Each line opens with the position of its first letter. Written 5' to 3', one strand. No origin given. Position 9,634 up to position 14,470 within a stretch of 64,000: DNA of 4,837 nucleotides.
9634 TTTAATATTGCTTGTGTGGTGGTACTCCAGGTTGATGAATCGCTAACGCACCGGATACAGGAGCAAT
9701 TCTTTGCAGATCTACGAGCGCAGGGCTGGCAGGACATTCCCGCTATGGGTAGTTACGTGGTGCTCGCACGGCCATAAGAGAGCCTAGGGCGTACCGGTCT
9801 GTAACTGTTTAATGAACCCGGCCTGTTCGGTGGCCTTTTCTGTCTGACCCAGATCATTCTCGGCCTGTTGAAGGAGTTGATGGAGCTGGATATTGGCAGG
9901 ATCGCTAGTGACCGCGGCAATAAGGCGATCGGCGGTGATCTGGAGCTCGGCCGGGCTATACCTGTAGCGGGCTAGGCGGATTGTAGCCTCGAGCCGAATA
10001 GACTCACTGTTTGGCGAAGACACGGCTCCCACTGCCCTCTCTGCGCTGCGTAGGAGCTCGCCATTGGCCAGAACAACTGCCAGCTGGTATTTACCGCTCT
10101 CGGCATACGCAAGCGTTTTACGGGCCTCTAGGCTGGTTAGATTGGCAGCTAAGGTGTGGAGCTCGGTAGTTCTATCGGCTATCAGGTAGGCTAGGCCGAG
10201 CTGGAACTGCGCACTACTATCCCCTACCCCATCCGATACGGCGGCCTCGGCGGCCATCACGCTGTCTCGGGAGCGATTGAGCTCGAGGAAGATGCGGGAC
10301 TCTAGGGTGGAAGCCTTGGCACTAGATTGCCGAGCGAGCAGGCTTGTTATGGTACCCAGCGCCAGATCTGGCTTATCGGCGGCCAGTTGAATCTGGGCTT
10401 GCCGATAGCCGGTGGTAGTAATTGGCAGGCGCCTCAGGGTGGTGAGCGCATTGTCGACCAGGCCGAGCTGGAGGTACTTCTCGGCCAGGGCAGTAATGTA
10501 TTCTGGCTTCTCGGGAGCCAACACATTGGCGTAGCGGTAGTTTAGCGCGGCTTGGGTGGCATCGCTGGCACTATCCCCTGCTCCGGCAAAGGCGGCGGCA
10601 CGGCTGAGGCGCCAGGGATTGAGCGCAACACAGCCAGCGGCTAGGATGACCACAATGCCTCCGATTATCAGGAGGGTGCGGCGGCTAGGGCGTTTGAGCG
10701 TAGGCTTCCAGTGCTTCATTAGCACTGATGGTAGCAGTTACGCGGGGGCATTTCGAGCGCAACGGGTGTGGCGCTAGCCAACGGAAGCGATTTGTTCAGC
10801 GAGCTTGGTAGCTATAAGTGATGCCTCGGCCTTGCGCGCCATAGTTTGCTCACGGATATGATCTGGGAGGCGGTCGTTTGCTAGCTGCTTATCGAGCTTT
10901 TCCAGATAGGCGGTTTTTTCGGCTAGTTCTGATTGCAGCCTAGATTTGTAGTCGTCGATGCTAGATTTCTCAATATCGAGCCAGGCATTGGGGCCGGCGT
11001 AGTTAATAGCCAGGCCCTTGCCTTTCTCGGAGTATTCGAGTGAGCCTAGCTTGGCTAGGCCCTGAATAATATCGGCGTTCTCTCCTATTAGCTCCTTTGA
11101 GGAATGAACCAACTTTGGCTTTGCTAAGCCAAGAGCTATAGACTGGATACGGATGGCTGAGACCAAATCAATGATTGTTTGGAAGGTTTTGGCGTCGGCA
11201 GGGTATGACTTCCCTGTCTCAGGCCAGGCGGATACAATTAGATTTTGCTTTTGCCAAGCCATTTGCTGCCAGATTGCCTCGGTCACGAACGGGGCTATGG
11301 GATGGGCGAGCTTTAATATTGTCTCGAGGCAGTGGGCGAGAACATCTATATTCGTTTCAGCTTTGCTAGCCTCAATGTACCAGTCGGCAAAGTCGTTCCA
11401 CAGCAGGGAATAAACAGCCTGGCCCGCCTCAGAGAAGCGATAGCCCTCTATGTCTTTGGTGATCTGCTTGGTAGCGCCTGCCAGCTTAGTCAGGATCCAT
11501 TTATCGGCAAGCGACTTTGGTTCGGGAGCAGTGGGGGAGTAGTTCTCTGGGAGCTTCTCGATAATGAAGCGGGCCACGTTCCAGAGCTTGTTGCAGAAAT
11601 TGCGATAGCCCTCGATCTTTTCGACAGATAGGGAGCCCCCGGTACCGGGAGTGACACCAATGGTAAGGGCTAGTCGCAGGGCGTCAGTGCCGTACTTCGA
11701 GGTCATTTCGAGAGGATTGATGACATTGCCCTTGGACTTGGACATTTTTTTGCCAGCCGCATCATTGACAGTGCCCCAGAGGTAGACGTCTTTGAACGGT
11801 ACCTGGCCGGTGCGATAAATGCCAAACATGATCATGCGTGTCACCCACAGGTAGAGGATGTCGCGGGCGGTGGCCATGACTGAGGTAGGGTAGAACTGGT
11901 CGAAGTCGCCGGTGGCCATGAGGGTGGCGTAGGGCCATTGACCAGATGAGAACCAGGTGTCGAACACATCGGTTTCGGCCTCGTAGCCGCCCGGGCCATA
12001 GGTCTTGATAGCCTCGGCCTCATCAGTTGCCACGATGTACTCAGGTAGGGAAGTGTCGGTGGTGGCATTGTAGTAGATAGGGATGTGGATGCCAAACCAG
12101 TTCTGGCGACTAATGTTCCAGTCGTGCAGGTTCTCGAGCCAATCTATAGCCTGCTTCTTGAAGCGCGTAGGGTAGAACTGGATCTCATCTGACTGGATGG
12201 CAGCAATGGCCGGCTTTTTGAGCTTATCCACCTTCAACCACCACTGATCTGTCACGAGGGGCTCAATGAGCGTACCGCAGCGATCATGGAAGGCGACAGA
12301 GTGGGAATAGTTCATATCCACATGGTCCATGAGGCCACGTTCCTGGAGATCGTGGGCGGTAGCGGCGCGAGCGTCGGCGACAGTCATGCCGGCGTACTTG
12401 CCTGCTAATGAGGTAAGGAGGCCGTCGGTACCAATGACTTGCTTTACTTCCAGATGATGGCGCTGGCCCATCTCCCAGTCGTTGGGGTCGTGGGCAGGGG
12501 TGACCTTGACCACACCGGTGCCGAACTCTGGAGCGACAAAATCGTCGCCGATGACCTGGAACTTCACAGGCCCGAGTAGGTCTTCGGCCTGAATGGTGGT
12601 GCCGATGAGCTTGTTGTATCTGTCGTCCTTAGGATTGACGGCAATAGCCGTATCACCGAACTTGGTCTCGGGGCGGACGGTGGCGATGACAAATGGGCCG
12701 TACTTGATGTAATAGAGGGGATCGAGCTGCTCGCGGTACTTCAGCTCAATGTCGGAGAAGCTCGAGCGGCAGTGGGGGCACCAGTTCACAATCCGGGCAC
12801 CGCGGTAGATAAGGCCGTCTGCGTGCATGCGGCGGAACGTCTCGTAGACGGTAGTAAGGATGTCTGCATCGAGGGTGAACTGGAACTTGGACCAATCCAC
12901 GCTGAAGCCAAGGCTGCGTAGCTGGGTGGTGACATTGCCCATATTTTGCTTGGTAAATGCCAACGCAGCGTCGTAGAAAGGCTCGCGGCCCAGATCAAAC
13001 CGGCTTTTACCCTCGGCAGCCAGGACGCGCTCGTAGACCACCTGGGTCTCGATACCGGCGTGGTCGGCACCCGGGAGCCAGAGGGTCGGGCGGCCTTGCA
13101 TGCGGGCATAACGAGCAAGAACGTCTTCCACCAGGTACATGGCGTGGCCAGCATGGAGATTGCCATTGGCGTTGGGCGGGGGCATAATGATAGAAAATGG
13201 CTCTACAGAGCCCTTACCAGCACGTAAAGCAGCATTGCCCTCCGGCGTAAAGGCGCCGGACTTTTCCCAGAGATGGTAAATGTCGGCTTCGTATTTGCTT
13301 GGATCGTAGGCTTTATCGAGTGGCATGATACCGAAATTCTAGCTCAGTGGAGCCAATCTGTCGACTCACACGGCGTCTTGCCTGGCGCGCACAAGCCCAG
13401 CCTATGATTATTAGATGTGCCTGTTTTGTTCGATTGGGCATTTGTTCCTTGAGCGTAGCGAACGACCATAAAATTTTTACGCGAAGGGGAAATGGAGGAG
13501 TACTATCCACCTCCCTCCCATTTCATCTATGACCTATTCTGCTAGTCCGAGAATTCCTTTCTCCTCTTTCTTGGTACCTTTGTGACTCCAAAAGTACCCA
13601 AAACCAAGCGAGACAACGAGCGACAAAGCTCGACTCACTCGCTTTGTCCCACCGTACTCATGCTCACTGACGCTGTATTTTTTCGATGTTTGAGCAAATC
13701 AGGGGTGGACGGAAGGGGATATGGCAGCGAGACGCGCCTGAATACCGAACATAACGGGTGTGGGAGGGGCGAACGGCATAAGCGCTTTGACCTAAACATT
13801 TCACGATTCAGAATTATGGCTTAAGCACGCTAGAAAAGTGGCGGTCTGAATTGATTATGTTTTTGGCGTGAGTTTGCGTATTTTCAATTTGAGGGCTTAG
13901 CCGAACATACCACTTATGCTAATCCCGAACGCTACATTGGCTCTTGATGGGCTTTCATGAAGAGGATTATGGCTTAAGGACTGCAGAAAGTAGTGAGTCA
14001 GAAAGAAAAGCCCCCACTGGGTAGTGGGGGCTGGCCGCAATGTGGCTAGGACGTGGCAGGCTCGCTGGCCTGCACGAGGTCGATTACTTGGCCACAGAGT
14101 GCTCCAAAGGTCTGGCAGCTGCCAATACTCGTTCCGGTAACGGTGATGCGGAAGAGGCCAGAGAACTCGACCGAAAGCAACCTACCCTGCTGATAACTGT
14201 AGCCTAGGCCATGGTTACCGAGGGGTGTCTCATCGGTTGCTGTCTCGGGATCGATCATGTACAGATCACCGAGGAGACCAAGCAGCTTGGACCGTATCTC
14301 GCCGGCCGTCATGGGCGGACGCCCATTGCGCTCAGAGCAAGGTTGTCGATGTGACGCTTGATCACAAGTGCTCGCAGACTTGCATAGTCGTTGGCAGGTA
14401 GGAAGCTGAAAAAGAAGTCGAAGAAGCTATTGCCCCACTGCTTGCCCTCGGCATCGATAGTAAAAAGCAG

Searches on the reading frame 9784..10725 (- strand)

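Call 9: search_protein_families(library=pfam, proteins=[window:9784-10725:-])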
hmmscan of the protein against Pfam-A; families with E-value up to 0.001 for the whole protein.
window:9784-10725:- (313 aa): 0 families

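Call 18: search_protein_families(library=ncbifam, proteins=[window:9784-10725:-], max_evalue=0.1)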
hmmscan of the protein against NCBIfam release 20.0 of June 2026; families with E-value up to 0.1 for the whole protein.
window:9784-10725:- (313 aa): 3 families
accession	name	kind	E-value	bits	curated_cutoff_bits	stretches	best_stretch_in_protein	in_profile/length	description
NF040959.1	MamA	equivalog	7e-05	22.4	200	1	212-301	74-161/204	magnetosome protein MamA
TIGR02552.1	LcrH_SycD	equivalog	0.00055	19.7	104.8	1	33-99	45-111/136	SycD/LcrH family type III secretion system chaperone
NF052415.1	T3SS_chap_SctY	equivalog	0.009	16.5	70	0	71-161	3-102/106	type III secretion apparatus assembly chaperone SctY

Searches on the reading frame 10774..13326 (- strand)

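Call 9: search_protein_families(library=pfam, proteins=[window:10774-13326:-])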
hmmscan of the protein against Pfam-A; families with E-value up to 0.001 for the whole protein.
window:10774-13326:- (850 aa): 4 families
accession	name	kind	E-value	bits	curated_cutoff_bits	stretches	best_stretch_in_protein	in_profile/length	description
PF00133.28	tRNA-synt_1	-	8.3e-111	371.1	22.7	1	16-555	2-403/414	tRNA synthetases class I (I, L, M and V)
PF08264.19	Anticodon_1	-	4.9e-33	114.5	25.1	1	608-726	1-130/148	Anticodon-binding domain of tRNA ligase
PF09334.17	tRNA-synt_1g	-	1.9e-19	70.2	20.1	2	51-194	8-134/391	tRNA synthetases class I (M)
PF13603.12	tRNA-synt_1_2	-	4.5e-06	26.7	25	1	262-301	104-143/185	Leucyl-tRNA synthetase, editing domain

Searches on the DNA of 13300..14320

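Call 96: search_rna_families(source=window, start=13300, end=14320, threshold=evalue, max_evalue=1)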
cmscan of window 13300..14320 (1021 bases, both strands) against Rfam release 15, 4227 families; matches with E-value up to 1: 2.
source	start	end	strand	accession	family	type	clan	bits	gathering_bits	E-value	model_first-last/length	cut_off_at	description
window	14038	14098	+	RF01524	TB10Cs1H3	Gene; snRNA; snoRNA; HACA-box;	-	21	50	0.11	1-73/73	no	Trypanosomatid snoRNA TB10cs1H3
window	14007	14070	+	RF01686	Acido-1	Gene; sRNA;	-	19.7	50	0.37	1-64/64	no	Acido-1 RNA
